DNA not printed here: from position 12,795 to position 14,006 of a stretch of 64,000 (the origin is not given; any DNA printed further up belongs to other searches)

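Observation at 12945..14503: Translationally coupled GalU-like nucleotidyltransferase + 2H phosphoesterase pair of unknown function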

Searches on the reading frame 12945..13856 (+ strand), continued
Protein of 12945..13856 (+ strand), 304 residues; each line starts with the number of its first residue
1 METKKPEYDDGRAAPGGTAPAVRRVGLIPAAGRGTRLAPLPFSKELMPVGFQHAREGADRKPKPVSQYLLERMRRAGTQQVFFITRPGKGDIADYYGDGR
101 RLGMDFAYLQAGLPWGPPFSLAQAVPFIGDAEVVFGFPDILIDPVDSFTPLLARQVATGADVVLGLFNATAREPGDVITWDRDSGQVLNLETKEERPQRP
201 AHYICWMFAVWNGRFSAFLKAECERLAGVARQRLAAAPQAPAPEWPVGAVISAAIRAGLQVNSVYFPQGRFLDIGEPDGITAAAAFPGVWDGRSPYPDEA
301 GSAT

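Call 53: search_protein_families(library=pfam, proteins=[L023:4680-5906:-, L023:2832-4502:-, L023:1674-2816:-, L023:7519-9027:-, L016:4565-5944:+, L016:3742-4557:+, L038:4921-5763:+, L038:3959-4780:+, L031:4190-5809:-], max_evalue=0.001)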
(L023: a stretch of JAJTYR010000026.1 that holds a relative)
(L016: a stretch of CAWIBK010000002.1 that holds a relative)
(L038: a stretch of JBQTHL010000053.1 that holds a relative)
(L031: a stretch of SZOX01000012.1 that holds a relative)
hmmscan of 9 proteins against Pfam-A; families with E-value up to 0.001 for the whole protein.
L023:4680-5906:- (408 aa): 1 family
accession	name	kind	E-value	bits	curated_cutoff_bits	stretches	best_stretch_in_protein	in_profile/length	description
PF00144.29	Beta-lactamase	-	2.6e-45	155.4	27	1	90-377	5-318/329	Beta-lactamase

L023:2832-4502:- (556 aa): 1 family
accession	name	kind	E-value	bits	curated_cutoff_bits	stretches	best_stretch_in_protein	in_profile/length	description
PF01654.22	Cyt_bd_oxida_I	-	2.9e-175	583.3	26.2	1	41-535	1-418/418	Cytochrome bd terminal oxidase subunit I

L023:1674-2816:- (380 aa): 1 family
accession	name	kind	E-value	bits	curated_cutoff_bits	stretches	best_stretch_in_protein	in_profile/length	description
PF02322.20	Cyt_bd_oxida_II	-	1.3e-104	350.2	35.6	1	7-363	1-302/302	Cytochrome bd terminal oxidase subunit II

L023:7519-9027:- (502 aa): 1 family
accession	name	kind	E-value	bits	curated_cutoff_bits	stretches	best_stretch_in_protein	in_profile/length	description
PF03109.22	ABC1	-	7.6e-61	205.8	22.9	1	151-392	2-242/244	ABC1 atypical kinase-like domain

L016:4565-5944:+ (459 aa): 5 families
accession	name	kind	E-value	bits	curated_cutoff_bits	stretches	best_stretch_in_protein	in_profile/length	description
PF21135.2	DRL_cat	-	1.6e-59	201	27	1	155-338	1-164/164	Oxidoreductase DRL, catalytic domain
PF03447.22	NAD_binding_3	-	4.2e-08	34.4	24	1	25-147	3-110/116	Homoserine dehydrogenase, NAD binding domain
PF01408.29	GFO_IDH_MocA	-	1.8e-07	32.3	24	1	17-126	1-91/120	Oxidoreductase family, NAD-binding Rossmann fold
PF08666.17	SAF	-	2.2e-05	25.4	21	1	361-424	1-61/63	SAF domain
PF01113.26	DapB_N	-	6.2e-05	23.5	25.6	1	18-151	2-121/124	Dihydrodipicolinate reductase, N-terminus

L016:3742-4557:+ (271 aa): 1 family
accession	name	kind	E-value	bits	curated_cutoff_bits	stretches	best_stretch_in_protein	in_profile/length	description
PF05721.19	PhyH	-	4.6e-31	109.2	22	1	11-216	1-211/213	Phytanoyl-CoA dioxygenase (PhyH)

L038:4921-5763:+ (280 aa): 2 families
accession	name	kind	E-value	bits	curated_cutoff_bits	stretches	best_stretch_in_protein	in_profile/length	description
PF00378.25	ECH_1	-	4.1e-51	174.2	27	1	30-279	4-250/251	Enoyl-CoA hydratase/isomerase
PF16113.10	ECH_2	-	9.9e-34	117.8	27.2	1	34-217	3-186/335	Enoyl-CoA hydratase/isomerase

L038:3959-4780:+ (273 aa): 2 families
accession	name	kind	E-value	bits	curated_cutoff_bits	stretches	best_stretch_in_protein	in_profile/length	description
PF00378.25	ECH_1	-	1.5e-43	149.4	27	1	13-273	3-250/251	Enoyl-CoA hydratase/isomerase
PF16113.10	ECH_2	-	2.8e-28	99.9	27.2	1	17-206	2-183/335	Enoyl-CoA hydratase/isomerase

L031:4190-5809:- (539 aa): 5 families
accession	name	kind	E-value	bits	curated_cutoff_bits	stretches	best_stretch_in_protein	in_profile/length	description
PF11783.13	Cytochrome_cB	-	2.6e-67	226.4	22.1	1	315-486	1-172/173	Cytochrome c bacterial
PF14522.11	Cytochrome_C7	-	2.7e-10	40.3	24.8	1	224-303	11-66/67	Cytochrome c7 and related cytochrome c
PF22113.1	Mtrc-MtrF_II-IV_dom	-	1e-07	32.1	30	0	54-147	77-171/176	Outer membrane cytochrome MtrC/MtrF-like, domains II/IV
PF14537.11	Cytochrom_c3_2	-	6e-07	30.3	25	0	107-193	5-78/79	Cytochrome c3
PF09699.15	Paired_CXXCH_1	-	5.3e-06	26.5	20.6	0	230-277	8-38/41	Doubled CXXCH motif (Paired_CXXCH_1)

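Call 70: search_protein_families(library=pfam, alignment_id=A6, max_evalue=0.00001)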
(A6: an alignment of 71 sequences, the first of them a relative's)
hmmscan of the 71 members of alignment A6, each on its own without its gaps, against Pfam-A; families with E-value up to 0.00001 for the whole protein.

A. member 1, L041:51-491:- (146 aa): 0 families

B. families by the number of members that match (of 71 scanned): 109 families (the first 25 are shown)
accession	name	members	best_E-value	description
PF16254.10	DUF4910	3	3.5e-118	Domain of unknown function (DUF4910)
PF01370.27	Epimerase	3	4.2e-65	NAD dependent epimerase/dehydratase family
PF09940.16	DUF2172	3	1.9e-40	Domain of unknown function (DUF2172)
PF16363.11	GDP_Man_Dehyd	3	6.3e-40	GDP-mannose 4,6 dehydratase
PF16221.11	HTH_47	3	7.3e-29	winged helix-turn-helix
PF00535.33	Glycos_transf_2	3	5.5e-22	Glycosyl transferase family 2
PF13641.12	Glyco_tranf_2_3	3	1.3e-16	Glycosyltransferase like family 2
PF00534.26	Glycos_transf_1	2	1.1e-37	Glycosyl transferases group 1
PF13692.12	Glyco_trans_1_4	2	3.3e-28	Glycosyl transferases group 1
PF00149.33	Metallophos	2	2e-19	Calcineurin-like phosphoesterase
PF04321.23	RmlD_sub_bind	2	2.8e-09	RmlD substrate binding domain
PF03447.22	NAD_binding_3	2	1e-06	Homoserine dehydrogenase, NAD binding domain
PF05960.17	DUF885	1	1.3e-182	Bacterial protein of unknown function (DUF885)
PF04403.18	PqiA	1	6e-101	Paraquat-inducible protein A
PF04305.20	DUF455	1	8.3e-95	Protein of unknown function (DUF455)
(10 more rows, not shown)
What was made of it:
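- Unpaired relatives sit with epimerase/dehydratases and glycosyltransferases (call 70). Its relatives are in polysaccharide clusters (call 70).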

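Call 72: search_protein_families(library=ncbifam, proteins=[L016:4565-5944:+, L016:3742-4557:+, L046:4636-5934:+, L046:6807-8036:+, L046:7996-8637:+, L046:3854-4387:+, L050:6834-7574:+], max_evalue=0.001)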
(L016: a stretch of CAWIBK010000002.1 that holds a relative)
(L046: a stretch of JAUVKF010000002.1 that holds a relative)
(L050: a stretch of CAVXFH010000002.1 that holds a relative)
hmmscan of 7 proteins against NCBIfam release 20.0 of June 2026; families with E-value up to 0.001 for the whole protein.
L016:4565-5944:+ (459 aa): 1 family
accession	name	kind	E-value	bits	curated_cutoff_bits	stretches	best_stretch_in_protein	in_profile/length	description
NF004976.0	PRK06349.1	subfamily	5.3e-07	29.1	205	1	15-148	3-125/430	homoserine dehydrogenase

L016:3742-4557:+ (271 aa): 3 families
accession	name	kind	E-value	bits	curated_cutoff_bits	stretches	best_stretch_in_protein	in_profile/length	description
TIGR02408.1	ectoine_ThpD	equivalog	2e-53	181.5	336.5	1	3-247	17-276/277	ectoine hydroxylase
NF052437.1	MPhHdxlPhnYGIM8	equivalog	4.3e-09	36.2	500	1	2-233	4-223/260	methylphosphonate hydroxylase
TIGR01762.1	chlorin-enz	subfamily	3.5e-07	29.8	226.3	1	2-153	2-159/288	chlorinating enzyme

L046:4636-5934:+ (432 aa): 2 families
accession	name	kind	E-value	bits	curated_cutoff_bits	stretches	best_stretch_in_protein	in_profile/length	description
NF004976.0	PRK06349.1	subfamily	2.8e-10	39.9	205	1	16-154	3-127/430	homoserine dehydrogenase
TIGR04380.1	myo_inos_iolG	equivalog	0.00068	18.6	355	0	18-79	2-62/330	inositol 2-dehydrogenase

L046:6807-8036:+ (409 aa): 44 families (the best 25 are shown)
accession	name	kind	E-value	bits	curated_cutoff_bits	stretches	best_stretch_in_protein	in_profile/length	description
NF006506.0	PRK08942.1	equivalog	1.9e-53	180.7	178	1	243-389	3-148/182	D-glycero-beta-D-manno-heptose 1,7-bisphosphate 7-phosphatase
TIGR01656.1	Histidinol-ppas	subfamily_domain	1.2e-40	138.8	84.15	1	244-385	1-142/149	histidinol-phosphate phosphatase domain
NF050049.1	HBPPhtaseGmhB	domain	9.9e-34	116.6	250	1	245-393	5-149/171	D-glycero-alpha-D-manno-heptose-1,7-bisphosphate 7-phosphatase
TIGR00213.1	GmhB_yaeD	subfamily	6e-33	114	149.6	1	244-386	2-147/176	D-glycero-beta-D-manno-heptose 1,7-bisphosphate 7-phosphatase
TIGR01662.1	HAD-SF-IIIA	subfamily_domain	1.5e-31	109.4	44.6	1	245-389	2-139/141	HAD-IIIA family hydrolase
NF045761.1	NAMPUrTaseMurU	equivalog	3.5e-28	99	250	1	15-236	2-223/226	N-acetylmuramate alpha-1-phosphate uridylyltransferase MurU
TIGR03992.1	Arch_glmU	subfamily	1.5e-27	96.5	292.1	1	15-229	2-216/393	bifunctional sugar-1-phosphate nucleotidylyltransferase/acetyltransferase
NF049965.1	GlMnHpPGnyltfHddC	equivalog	1.4e-26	93.5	300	1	15-195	2-176/221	D-glycero-D-manno-heptose 1-phosphate guanosyltransferase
NF052502.1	man1P_GTase_Rv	exception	1.7e-25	89.6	440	1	14-225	1-214/352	mannose-1-phosphate guanylyltransferase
NF005264.0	PRK06769.1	equivalog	3.6e-23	82.3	217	1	245-389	6-137/175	HAD-IIIA family hydrolase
NF041313.1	UDPGP_AglF_Halo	equivalog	3.8e-22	78.9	400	1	15-192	2-180/234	UTP--glucose-1-phosphate uridylyltransferase AglF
TIGR02623.1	G1P_cyt_trans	equivalog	1.9e-21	76.7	300.25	2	15-78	2-65/255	glucose-1-phosphate cytidylyltransferase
NF003937.0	PRK05446.1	equivalog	2.9e-21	75.9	443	1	243-403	3-163/355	bifunctional histidinol-phosphatase/imidazoleglycerol-phosphate dehydratase HisB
TIGR01261.1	hisB_Nterm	equivalog_domain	6.5e-21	74.5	140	1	244-398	2-156/161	histidinol-phosphatase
TIGR01208.1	rmlA_long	equivalog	8.9e-17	61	320.25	1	16-230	2-224/353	glucose-1-phosphate thymidylyltransferase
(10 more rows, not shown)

L046:7996-8637:+ (213 aa): 9 families
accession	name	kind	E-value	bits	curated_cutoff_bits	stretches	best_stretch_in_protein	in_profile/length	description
TIGR00235.1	udk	equivalog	3e-12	46.6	220.3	1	31-212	3-186/207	uridine kinase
NF004018.0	PRK05480.1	equivalog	2.2e-11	43.6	180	1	31-171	3-144/210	uridine kinase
NF005807.0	PRK07667.1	equivalog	1.1e-10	41.3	221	1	23-172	6-158/193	kinase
NF006746.0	PRK09270.1-5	subfamily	1.3e-07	30.7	250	1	16-211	5-205/210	nucleoside/nucleotide kinase family protein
NF005655.0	PRK07429.1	subfamily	1.7e-06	27.4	236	1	30-212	4-184/326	phosphoribulokinase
TIGR00554.2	panK_bact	equivalog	1.6e-05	24.4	235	1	30-148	78-202/310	type I pantothenate kinase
NF003259.0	PRK04220.1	equivalog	3.3e-05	23.4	343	1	31-63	89-121/306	2-phosphoglycerate kinase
NF005115.0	PRK06547.1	equivalog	4.8e-05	22.8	173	0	29-70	10-47/172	hypothetical protein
NF004041.0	PRK05541.1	subfamily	0.0003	20.9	127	1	31-71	4-42/176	adenylyl-sulfate kinase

L046:3854-4387:+ (177 aa): 0 families

L050:6834-7574:+ (246 aa): 7 families
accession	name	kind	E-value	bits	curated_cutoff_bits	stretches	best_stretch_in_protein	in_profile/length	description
NF008359.0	PRK11148.1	equivalog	1.5e-58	198.5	225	1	2-245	16-262/275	3',5'-cyclic-AMP phosphodiesterase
NF050112.1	PhdiestSpdARhizob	equivalog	9.8e-25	87.7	400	1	3-195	2-205/264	2', 3'cyclic nucleotide phosphodiesterase SpdA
TIGR04123.1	P_estr_lig_assc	hypoth_equivalog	4.3e-06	26.3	150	1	4-86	24-115/207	ligase-associated DNA damage response endonuclease PdeM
NF033458.1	lipid_A_LpxG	equivalog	6.7e-06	25.7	350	1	2-88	46-125/321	UDP-2,3-diacylglucosamine diphosphatase LpxG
NF053861.1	DS8_antiphage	equivalog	3.8e-05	21.6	790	0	5-81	1-84/994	anti-phage protein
TIGR00619.1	sbcd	subfamily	8.4e-05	22.5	77.65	1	1-88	1-93/252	exonuclease subunit SbcD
NF053862.1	DS9_1_antiphage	equivalog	0.00022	20.2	420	0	3-81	196-288/486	anti-phage phosphoesterase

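Call 73: search_protein_families(library=pfam, proteins=[L046:4636-5934:+, L046:6807-8036:+, L046:7996-8637:+, L046:3854-4387:+, L050:6834-7574:+, L050:3926-5611:+], max_evalue=0.001)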
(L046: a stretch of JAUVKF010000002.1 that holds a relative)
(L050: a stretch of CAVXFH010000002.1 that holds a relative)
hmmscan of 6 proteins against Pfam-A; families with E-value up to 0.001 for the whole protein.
L046:4636-5934:+ (432 aa): 3 families
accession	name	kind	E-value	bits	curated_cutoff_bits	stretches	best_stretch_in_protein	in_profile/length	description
PF21135.2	DRL_cat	-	8.6e-56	188.9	27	1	159-323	1-164/164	Oxidoreductase DRL, catalytic domain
PF03447.22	NAD_binding_3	-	5.1e-06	27.6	24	1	24-134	1-91/116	Homoserine dehydrogenase, NAD binding domain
PF01408.29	GFO_IDH_MocA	-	7.8e-05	23.8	24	1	18-130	1-91/120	Oxidoreductase family, NAD-binding Rossmann fold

L046:6807-8036:+ (409 aa): 7 families
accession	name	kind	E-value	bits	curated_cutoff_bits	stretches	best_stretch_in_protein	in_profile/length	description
PF00483.29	NTP_transferase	-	1.1e-20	74.8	21.2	1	16-230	2-232/245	Nucleotidyl transferase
PF13242.12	Hydrolase_like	-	5.5e-11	42.7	22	1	343-390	2-50/75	HAD-hyrolase-like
PF08645.17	PNK3P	-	6.3e-11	42.7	22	1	249-380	6-139/161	Polynucleotide kinase 3 phosphatase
PF12804.13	NTP_transf_3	-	3.7e-09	37.4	27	1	16-78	1-56/160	MobA-like NTP transferase domain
PF13419.12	HAD_2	-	2.1e-07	31.7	23.8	1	268-388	76-178/178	Haloacid dehalogenase-like hydrolase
PF00702.32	Hydrolase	-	2.6e-06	28.4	26.4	1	261-382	88-191/191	haloacid dehalogenase-like hydrolase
PF13344.12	Hydrolase_6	-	7.2e-05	23.2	27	1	246-304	1-47/101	Haloacid dehalogenase-like hydrolase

L046:7996-8637:+ (213 aa): 3 families
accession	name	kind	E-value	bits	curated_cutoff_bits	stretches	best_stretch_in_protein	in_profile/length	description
PF00485.24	PRK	-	8.5e-09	35.9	22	1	36-211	1-187/196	Phosphoribulokinase / Uridine kinase family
PF13238.12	AAA_18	-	3.9e-08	34.3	29.4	1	37-172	1-110/128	AAA domain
PF08433.16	KTI12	-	7.6e-05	22.8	22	1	36-79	3-46/271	Chromatin associated protein KTI12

L046:3854-4387:+ (177 aa): 0 families

L050:6834-7574:+ (246 aa): 3 families
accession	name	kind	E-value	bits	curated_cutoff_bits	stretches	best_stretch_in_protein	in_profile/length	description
PF00149.33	Metallophos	-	2e-19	71.2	21.5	1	1-189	1-190/191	Calcineurin-like phosphoesterase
PF12850.12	Metallophos_2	-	1e-07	32.5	27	1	1-200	1-129/154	Calcineurin-like phosphoesterase superfamily domain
PF14582.11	Metallophos_3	-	0.00014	21.8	28.2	0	53-95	72-116/259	Metallophosphoesterase, calcineurin superfamily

L050:3926-5611:+ (561 aa): 0 families
